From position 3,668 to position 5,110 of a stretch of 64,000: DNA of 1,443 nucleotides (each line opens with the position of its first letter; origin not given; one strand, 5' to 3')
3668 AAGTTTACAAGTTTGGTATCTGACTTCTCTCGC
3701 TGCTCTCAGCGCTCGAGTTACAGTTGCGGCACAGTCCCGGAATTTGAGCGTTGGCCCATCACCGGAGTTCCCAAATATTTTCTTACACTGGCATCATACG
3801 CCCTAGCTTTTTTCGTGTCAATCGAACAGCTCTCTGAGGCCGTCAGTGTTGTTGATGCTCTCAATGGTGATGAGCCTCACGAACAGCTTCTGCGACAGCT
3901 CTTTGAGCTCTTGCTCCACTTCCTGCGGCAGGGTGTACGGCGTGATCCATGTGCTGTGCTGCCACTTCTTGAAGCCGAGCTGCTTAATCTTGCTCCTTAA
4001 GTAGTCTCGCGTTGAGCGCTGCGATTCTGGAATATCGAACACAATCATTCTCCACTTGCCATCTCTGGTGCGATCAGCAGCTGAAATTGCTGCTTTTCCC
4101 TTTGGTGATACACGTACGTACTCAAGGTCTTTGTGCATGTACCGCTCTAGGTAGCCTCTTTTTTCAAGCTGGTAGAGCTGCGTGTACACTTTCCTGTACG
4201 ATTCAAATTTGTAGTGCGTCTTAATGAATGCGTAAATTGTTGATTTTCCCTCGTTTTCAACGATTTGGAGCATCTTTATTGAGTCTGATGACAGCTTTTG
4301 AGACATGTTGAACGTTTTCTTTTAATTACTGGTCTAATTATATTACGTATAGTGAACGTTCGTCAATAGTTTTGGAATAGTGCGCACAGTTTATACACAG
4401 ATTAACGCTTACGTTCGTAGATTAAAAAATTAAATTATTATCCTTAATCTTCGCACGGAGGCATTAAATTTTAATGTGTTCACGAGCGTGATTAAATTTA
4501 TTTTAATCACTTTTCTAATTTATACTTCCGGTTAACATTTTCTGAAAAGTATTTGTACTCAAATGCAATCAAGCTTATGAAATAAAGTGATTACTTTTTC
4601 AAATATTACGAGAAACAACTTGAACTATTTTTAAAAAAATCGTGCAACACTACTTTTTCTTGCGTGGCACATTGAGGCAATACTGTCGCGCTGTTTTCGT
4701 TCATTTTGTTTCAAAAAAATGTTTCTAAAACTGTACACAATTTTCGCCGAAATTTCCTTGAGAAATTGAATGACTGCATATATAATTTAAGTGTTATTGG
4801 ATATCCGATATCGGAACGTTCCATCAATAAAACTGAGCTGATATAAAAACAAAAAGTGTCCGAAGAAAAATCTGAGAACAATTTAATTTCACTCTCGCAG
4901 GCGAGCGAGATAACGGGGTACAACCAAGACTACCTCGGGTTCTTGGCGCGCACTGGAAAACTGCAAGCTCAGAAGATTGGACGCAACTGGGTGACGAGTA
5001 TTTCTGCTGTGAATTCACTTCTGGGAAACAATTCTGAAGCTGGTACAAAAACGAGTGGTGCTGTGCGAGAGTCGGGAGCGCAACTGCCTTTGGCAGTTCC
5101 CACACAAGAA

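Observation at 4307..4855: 550-bp AT-rich, palindrome-dense control region between a PaaX-like regulator and the giant surface-protein gene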

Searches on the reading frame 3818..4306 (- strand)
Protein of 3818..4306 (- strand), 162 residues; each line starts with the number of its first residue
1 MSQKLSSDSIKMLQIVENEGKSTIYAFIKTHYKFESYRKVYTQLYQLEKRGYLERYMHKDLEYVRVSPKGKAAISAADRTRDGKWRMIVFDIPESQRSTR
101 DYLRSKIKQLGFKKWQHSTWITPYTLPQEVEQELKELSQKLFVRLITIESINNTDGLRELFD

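Call 7: search_protein_families(library=pfam, proteins=[window:3818-4306:-], max_evalue=0.01)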
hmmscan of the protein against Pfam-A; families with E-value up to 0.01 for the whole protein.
window:3818-4306:- (162 aa): 2 families
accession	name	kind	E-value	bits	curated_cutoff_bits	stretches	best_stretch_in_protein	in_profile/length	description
PF20803.2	PaaX_M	-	2.5e-21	76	24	1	80-153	3-76/83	PaaX protein central Cas2-like domain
PF01726.22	LexA_DNA_bind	-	0.0032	17.6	23.7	0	26-58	29-61/65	LexA DNA binding domain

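Call 10: find_encoding_contigs(protein=window:3818-4306:-, flank=6000, max_places=10)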
Protein window:3818-4306:- (162 aa): 1 contig read that carries it; 1 place shown.
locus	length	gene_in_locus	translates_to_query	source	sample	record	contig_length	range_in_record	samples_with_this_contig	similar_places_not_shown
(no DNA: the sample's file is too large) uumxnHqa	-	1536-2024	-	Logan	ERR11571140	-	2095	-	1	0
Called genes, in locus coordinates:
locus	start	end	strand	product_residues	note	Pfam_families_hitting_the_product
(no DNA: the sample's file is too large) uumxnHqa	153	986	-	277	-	-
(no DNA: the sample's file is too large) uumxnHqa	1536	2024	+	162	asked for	PF20803:PaaX_M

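Call 11: find_homologous_proteins(query=window:3818-4306:-)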
Query window:3818-4306:- (162 aa): 45 proteins with E <= 0.001 among 62 candidates.
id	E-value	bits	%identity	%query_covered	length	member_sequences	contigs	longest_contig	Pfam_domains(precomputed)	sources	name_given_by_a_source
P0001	8.0e-101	352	100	100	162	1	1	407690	PF20803.3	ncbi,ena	-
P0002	1.6e-90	319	88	100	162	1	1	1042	PF20803.3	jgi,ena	jgi:DNA-binding transcriptional regulator PaaX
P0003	8.4e-89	313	87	99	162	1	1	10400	PF20803.3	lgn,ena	-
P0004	1.9e-85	303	86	100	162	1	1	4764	PF20803.3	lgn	-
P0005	1.5e-84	300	86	99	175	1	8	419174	PF20803.3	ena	-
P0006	1.0e-83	297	87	93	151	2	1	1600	PF20803.3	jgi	jgi:DNA-binding transcriptional regulator PaaX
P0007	8.8e-67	242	65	99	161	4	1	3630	PF20803.3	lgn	-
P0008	2.5e-66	240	65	100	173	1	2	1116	PF20803.3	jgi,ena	-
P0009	6.9e-66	239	67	99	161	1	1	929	PF20803.3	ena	-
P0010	6.8e-65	236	63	99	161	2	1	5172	PF20803.3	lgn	-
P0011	8.7e-65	235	64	99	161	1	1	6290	PF20803.3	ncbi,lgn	-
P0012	1.1e-64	235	65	99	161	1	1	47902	PF20803.3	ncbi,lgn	-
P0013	1.6e-64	235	63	99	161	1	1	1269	PF20803.3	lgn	-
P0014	3.5e-64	234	63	99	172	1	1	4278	PF20803.3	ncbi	-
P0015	3.7e-64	233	64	99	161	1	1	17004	PF20803.3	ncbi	-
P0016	4.0e-64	233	64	99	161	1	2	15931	PF20803.3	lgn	-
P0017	1.5e-63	231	63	99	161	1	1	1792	PF20803.3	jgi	jgi:DNA-binding transcriptional regulator PaaX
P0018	9.5e-63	229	63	99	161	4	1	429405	PF20803.3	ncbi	-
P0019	9.9e-63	229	66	99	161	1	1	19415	PF20803.3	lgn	-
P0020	1.2e-62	228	63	100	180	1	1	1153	PF20803.3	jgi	-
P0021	1.7e-62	228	63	99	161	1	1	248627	PF20803.3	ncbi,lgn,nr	ncbi:MAG: PaaX family transcriptional regulator, phenylacetic acid degradation operon negative regul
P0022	2.6e-62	227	62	99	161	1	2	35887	PF20803.3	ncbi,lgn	-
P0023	6.1e-62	226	64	100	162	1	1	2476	PF20803.3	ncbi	-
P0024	8.7e-62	226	63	99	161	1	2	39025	PF20803.3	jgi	jgi:CRISPR-associated endonuclease Cas2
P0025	1.3e-61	225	61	99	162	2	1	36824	PF20803.3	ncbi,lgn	-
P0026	1.8e-61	225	63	99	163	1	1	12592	PF20803.3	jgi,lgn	jgi:DNA-binding transcriptional regulator PaaX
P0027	1.8e-61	225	62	99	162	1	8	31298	PF20803.3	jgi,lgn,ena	-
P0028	2.1e-61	225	62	100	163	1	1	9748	PF20803.3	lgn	-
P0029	2.7e-61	224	63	99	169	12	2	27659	PF20803.3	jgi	jgi:phenylacetic acid degradation operon negative regulatory protein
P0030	4.2e-61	223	62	99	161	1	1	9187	PF20803.3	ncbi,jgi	-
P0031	4.2e-61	223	60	100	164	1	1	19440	PF20803.3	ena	-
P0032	9.6e-61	222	63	99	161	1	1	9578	PF20803.3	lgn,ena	-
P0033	1.7e-60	222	61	99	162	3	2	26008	PF20803.3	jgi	jgi:phenylacetic acid degradation operon negative regulatory protein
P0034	2.1e-60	221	63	99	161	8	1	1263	PF20803.3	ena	-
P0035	4.2e-60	220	62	100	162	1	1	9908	PF20803.3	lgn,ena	-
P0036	1.4e-59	219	67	91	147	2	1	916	PF20803.3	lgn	-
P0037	1.7e-59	218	65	90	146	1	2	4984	PF20803.3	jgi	jgi:CRISPR-associated endonuclease Cas2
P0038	3.7e-59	217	60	99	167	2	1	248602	PF20803.3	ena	-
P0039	5.7e-59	217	61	99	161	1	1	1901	PF20803.3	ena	-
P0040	6.7e-59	216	60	99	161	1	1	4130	PF20803.3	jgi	jgi:DNA-binding transcriptional regulator PaaX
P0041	1.1e-58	216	60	99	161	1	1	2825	PF20803.3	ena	-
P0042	1.4e-58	215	59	99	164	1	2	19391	PF20803.3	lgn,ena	-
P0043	3.4e-52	195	65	83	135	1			PF20803.3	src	-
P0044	1.7e-49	186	84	64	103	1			PF20803.3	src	-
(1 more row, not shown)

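Call 13: find_related_loci(query=A1, collection=genome_contigs, flank=5000)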
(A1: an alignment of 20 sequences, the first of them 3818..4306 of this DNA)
Query A1 (162 aa) in genome_contigs; peptide patterns used: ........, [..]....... (x = any residue, [..] = any of these).
204 stretches matched a pattern; 147 encode a relative of the query (tblastn E <= 1e-3); the best 80 are kept; 80 distinct loci.
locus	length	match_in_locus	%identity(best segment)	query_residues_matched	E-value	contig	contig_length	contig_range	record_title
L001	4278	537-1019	63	1-161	3e-71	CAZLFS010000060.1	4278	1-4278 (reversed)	MAG TPA_asm: uncultured Candidatus Saccharibacteria bacterium isolate SRP272529_co1_253 genome assembly, contig: NODE_43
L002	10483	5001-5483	63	1-161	3e-69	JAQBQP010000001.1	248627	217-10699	MAG: Candidatus Doudnabacteria bacterium isolate RYN_376 scaffold_1974305, whole genome shotgun sequence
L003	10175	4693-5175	63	1-161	5e-68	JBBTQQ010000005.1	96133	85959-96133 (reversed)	MAG: Patescibacteria group bacterium isolate H41-bin257_1 H41_bin257_1_000000000005, whole genome shotgun sequence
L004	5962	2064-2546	63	1-161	5e-68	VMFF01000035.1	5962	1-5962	MAG: Candidatus Doudnabacteria bacterium Gr01-1014_77 G01um101477_scaffold_5422, whole genome shotgun sequence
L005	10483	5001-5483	61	1-161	2e-67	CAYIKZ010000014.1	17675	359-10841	MAG TPA_asm: uncultured Candidatus Saccharibacteria bacterium isolate ERP119705_co23_399 genome assembly, contig: NODE_2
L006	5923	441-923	62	1-161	2e-67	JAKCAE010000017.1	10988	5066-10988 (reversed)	MAG: bacterium isolate WY4.bin85 NODE_7582_length_10988_cov_2.173649, whole genome shotgun sequence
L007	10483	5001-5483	62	1-161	5e-67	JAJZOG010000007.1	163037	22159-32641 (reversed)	MAG: bacterium isolate MAS4.bin5 NODE_15_length_163037_cov_6.714916, whole genome shotgun sequence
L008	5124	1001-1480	40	1-161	1e-40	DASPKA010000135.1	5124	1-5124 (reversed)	MAG TPA_asm: Patescibacteria group bacterium isolate SMAG_U12024 k141_1576749, whole genome shotgun sequence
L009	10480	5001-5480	41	1-161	3e-36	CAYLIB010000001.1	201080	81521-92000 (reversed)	MAG TPA_asm: uncultured Candidatus Saccharibacteria bacterium isolate SRP278252_co2_789 genome assembly, contig: NODE_64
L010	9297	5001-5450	41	14-161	5e-34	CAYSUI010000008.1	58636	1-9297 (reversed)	MAG TPA_asm: uncultured Candidatus Saccharibacteria bacterium isolate SRP298887_co1_137 genome assembly, contig: NODE_29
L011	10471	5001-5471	41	1-161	3e-31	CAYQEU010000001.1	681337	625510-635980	MAG TPA_asm: uncultured Candidatus Saccharibacteria bacterium isolate SRP263991_co5_120 genome assembly, contig: NODE_4_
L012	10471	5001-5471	37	1-161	5e-31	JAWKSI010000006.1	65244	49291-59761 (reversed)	MAG: Candidatus Doudnabacteria bacterium isolate ABC2.18 ABC2.18.fa-6, whole genome shotgun sequence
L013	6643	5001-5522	37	2-162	5e-26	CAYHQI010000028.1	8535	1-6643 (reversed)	MAG TPA_asm: uncultured Candidatus Saccharibacteria bacterium isolate ERP119705_co15_11 genome assembly, contig: NODE_10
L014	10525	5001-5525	31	2-161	2e-21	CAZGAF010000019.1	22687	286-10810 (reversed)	MAG TPA_asm: uncultured Candidatus Saccharibacteria bacterium isolate SRP170004_co1_518 genome assembly, contig: NODE_34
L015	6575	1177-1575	36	28-152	1e-20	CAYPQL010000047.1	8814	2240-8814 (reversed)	MAG TPA_asm: uncultured Candidatus Saccharibacteria bacterium isolate SRP256446_co1_206 genome assembly, contig: NODE_45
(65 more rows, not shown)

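Call 14: find_encoding_contigs(protein=P0005, flank=6000, max_places=4)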
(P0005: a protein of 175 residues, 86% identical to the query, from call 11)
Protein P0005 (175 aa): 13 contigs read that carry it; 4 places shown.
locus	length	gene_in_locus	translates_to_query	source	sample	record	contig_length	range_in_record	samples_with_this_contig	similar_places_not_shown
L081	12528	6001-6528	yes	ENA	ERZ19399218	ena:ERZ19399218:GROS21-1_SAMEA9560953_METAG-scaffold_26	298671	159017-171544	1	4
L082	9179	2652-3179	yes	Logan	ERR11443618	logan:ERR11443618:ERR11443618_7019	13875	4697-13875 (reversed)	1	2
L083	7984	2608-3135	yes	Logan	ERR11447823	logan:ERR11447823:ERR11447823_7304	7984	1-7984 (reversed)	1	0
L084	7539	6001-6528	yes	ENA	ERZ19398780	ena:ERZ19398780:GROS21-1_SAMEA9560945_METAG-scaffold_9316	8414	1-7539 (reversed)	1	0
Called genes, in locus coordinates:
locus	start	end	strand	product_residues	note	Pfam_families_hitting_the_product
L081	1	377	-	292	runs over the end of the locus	PF08241:Methyltransf_11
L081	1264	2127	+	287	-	PF00535:Glycos_transf_2, PF10111:Glyco_tranf_2_2, PF13641:Glyco_tranf_2_3, PF13632:Glyco_trans_2_3 (faint)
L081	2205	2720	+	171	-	PF05198:IF3_N, PF00707:IF3_C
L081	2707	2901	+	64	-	PF01632:Ribosomal_L35p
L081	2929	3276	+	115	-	PF00453:Ribosomal_L20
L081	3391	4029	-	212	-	-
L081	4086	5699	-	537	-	-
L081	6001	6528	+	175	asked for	PF20803:PaaX_M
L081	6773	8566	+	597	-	-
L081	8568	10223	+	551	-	PF00158:Sigma54_activat (faint), PF00437:T2SSE (faint), PF13191:AAA_16 (weak), PF17871:AAA_lid_9, PF07724:AAA_2, PF00004:AAA (weak), PF07728:AAA_5, PF10431:ClpB_D2-small, +6 more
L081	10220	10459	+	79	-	-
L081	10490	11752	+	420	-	PF10412:TrwB_AAD_bind (faint)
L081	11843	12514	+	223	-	PF00072:Response_reg, PF00486:Trans_reg_C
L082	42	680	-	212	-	-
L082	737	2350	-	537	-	-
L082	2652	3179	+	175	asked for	PF20803:PaaX_M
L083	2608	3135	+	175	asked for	PF20803:PaaX_M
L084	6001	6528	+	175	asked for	PF20803:PaaX_M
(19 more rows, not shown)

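Call 15: find_encoding_contigs(protein=P0003, flank=6000, max_places=3)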
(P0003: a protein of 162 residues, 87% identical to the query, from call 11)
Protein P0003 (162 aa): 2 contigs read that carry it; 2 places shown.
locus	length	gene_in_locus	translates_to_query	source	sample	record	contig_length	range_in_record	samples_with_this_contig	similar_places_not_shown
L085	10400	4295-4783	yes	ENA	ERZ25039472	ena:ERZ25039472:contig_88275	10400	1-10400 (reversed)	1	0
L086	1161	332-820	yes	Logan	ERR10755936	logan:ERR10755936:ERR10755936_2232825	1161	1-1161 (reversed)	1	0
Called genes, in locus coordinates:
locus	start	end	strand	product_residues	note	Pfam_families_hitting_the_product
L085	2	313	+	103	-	?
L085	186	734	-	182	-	-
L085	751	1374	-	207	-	-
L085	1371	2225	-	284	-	-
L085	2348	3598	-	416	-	-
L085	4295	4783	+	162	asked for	PF20803:PaaX_M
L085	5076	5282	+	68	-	-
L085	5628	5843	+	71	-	-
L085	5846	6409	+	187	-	PF13191:AAA_16 (weak)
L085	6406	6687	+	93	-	-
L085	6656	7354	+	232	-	PF07724:AAA_2, PF00004:AAA, PF07728:AAA_5, PF10431:ClpB_D2-small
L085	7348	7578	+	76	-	-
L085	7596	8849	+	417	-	PF10412:TrwB_AAD_bind (weak)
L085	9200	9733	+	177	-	PF00072:Response_reg (weak), PF00486:Trans_reg_C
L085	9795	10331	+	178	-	PF10543:ORF6N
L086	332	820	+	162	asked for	PF20803:PaaX_M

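Call 16: find_encoding_contigs(protein=P0004, flank=6000, max_places=3)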
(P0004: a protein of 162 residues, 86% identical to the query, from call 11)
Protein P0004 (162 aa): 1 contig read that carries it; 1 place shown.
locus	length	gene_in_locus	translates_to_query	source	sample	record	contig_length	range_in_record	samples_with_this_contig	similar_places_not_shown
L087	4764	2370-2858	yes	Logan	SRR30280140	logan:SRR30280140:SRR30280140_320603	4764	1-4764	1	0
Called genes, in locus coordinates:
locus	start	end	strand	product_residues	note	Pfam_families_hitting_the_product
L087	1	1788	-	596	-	?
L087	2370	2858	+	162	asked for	PF20803:PaaX_M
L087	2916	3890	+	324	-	-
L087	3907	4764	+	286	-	?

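Call 40: search_solved_structures(query=A1, max_evalue=0.01, show_alignments=1)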
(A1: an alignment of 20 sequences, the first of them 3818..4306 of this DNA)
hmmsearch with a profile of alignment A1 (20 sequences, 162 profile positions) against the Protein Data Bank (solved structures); distinct sequences matched with E-value up to 0.01: 0.

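Call 46: search_protein_families(library=ncbifam, proteins=[window:3818-4306:-], max_evalue=0.01)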
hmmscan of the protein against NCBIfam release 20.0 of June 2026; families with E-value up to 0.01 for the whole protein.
window:3818-4306:- (162 aa): 2 families
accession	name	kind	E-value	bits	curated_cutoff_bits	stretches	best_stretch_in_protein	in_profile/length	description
TIGR02277.1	PaaX_trns_reg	equivalog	2.3e-07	30.7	264.55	1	38-158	35-160/279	phenylacetic acid degradation operon negative regulatory protein PaaX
TIGR01573.1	cas2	equivalog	0.00077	19.7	24.5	1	86-124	3-42/96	CRISPR-associated endonuclease Cas2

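Call 49: predict_structure(alignment_id=A1)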
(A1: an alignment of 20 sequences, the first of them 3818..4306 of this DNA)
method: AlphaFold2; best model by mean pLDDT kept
length: 162 residues; sequences in the alignment: 20
mean_pLDDT: 84.8   pTM: 0.56
mean pLDDT of the five models: 84.8, 82.9, 82.3, 81.9, 80.6
residues with pLDDT >= 90: 46; 70-90: 110; 50-70: 4; < 50: 2
segments of 3 or more residues with pLDDT < 50: none
pLDDT, mean of each block of 10 residues (from residue 1): 70 88 87 91 93 89 88 77 87 83 84 88 85 81 86 80 74
secondary structure, 60 per line:
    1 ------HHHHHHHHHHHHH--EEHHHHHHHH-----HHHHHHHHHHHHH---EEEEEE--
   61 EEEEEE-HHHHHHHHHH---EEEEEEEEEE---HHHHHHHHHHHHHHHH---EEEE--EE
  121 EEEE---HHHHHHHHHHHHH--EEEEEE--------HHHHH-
elements in order: H7-19 H24-31 H37-49 E53-58 E61-66 H68-77 E81-90 H94-109 E113-116 E119-124 H128-140 E143-148 H157-161

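Call 52: fold_search(model_id=the predicted structure, library=pdb)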
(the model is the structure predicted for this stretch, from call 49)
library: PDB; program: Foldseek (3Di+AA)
matches with E <= 10: 1339; with E <= 0.001: 4
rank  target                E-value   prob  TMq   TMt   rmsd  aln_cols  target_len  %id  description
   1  8a39_AP1              7.0e-05  1.00  0.44  0.27   8.4       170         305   17  Crystal Structure of PaaX from Escherichia coli W (released 2023-07-05)
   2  4yif_B                4.7e-04  1.00  0.42  0.47   8.4       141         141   16  Crystal structure of Rv0880 (released 2015-06-10)
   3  4yif_D                7.7e-04  1.00  0.40  0.48   8.3       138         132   16  Crystal structure of Rv0880 (released 2015-06-10)
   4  4yif_C                9.9e-04  1.00  0.42  0.48   8.6       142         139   16  Crystal structure of Rv0880 (released 2015-06-10)
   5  6pco_B                1.4e-03  1.00  0.39  0.46  11.3       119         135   16  Mechanism for regulation of DNA binding of Bordetella bronchiseptica BpsR by 6-hydroxynicotinic acid (released 2019-11-06)
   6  4jba_B                1.5e-03  1.00  0.41  0.48  10.7       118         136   14  Crystal Structure of the Oxidized Form of MarR from E.coli (released 2013-10-16)
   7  2p5v_C                1.8e-03  0.97  0.29  0.30  10.8       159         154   14  Crystal Structure of Transcriptional Regulator NMB0573 from Neisseria Meningitidis (released 2007-04-03)
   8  5h3r_B                2.0e-03  1.00  0.39  0.45  11.1       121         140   13  Crystal Structure of mutant MarR C80S from E.coli complexed with operator DNA (released 2017-08-02)
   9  4xrf                  2.1e-03  1.00  0.40  0.45  11.0       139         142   17  Crystal structure of MepR like protein complexed with pseudoligands (released 2016-02-10)
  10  2fxa_B                2.1e-03  1.00  0.39  0.36  12.8       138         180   12  Structure of the Protease Production Regulatory Protein hpr from Bacillus subtilis. (released 2006-03-14)
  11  3kfw                  2.1e-03  1.00  0.43  0.32  10.8       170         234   16  Uncharacterized protein Rv0674 from Mycobacterium tuberculosis (released 2009-12-01)
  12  3vb2_A                2.4e-03  1.00  0.40  0.47  10.3       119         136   14  Crystal Structure of the Reduced Form of MarR from E.coli (released 2013-01-30)
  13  3f3x                  2.7e-03  1.00  0.40  0.46   9.8       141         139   13  Crystal structure of the transcriptional regulator BldR from Sulfolobus Solfataricus (released 2009-05-05)
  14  9u7b_A                2.7e-03  1.00  0.39  0.42   8.6       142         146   14  Crystal structure of Rv0042c (released 2026-03-25)
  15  6pco_C                2.9e-03  1.00  0.39  0.47  11.0       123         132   15  Mechanism for regulation of DNA binding of Bordetella bronchiseptica BpsR by 6-hydroxynicotinic acid (released 2019-11-06)
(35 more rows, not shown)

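Call 53: find_related_loci(query=A1, collection=metagenome_contigs, flank=2500)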
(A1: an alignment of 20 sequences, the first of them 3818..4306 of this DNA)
Query A1 (162 aa) in metagenome_contigs; peptide patterns used: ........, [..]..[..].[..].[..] (x = any residue, [..] = any of these).
225 stretches matched a pattern; 67 encode a relative of the query (tblastn E <= 1e-3); 67 distinct loci.
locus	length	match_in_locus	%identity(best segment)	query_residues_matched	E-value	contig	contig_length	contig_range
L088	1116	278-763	65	1-162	4e-79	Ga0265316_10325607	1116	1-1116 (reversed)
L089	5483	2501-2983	62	1-161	8e-70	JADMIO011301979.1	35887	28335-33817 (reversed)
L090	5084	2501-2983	62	1-161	2e-68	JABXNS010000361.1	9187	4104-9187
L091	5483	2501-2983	62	1-161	1e-68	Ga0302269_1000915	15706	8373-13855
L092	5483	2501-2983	63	1-161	2e-68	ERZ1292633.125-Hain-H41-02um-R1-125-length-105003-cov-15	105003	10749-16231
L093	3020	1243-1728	61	1-162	3e-68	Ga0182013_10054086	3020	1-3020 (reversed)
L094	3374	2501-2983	63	1-161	4e-68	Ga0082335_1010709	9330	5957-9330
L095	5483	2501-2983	63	1-161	4e-68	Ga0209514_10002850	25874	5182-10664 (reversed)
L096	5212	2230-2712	61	1-161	1e-65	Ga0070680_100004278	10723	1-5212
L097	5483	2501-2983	58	1-161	2e-64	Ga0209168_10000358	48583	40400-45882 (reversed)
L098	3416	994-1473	40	1-161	5e-41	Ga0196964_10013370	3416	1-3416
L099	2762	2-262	70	75-161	6e-40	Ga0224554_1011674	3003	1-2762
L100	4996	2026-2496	39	1-161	9e-38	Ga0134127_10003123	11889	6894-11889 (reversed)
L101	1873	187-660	39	1-162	7e-37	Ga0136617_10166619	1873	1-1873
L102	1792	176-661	38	1-162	4e-36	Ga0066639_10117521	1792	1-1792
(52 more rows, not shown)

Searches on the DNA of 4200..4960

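Call 36: search_rna_families(source=window, start=4200, end=4960, threshold=evalue, max_evalue=1)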
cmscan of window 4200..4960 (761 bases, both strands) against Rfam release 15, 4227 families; matches with E-value up to 1: 3.
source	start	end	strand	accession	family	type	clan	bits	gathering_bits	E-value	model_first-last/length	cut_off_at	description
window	4793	4825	+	RF04360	psbT-asRNA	Gene; antisense;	-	19.8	48.5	0.32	1-38/38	no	Plastid psbT antisense RNA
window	4447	4559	+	RF00015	U4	Gene; snRNA; splicing;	CL00007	16.6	46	0.28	1-138/138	no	U4 spliceosomal RNA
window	4445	4553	-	RF01261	snR82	Gene; snRNA; snoRNA; HACA-box;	CL00040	15.7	60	0.51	1-270/270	no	Small nucleolar RNA snR82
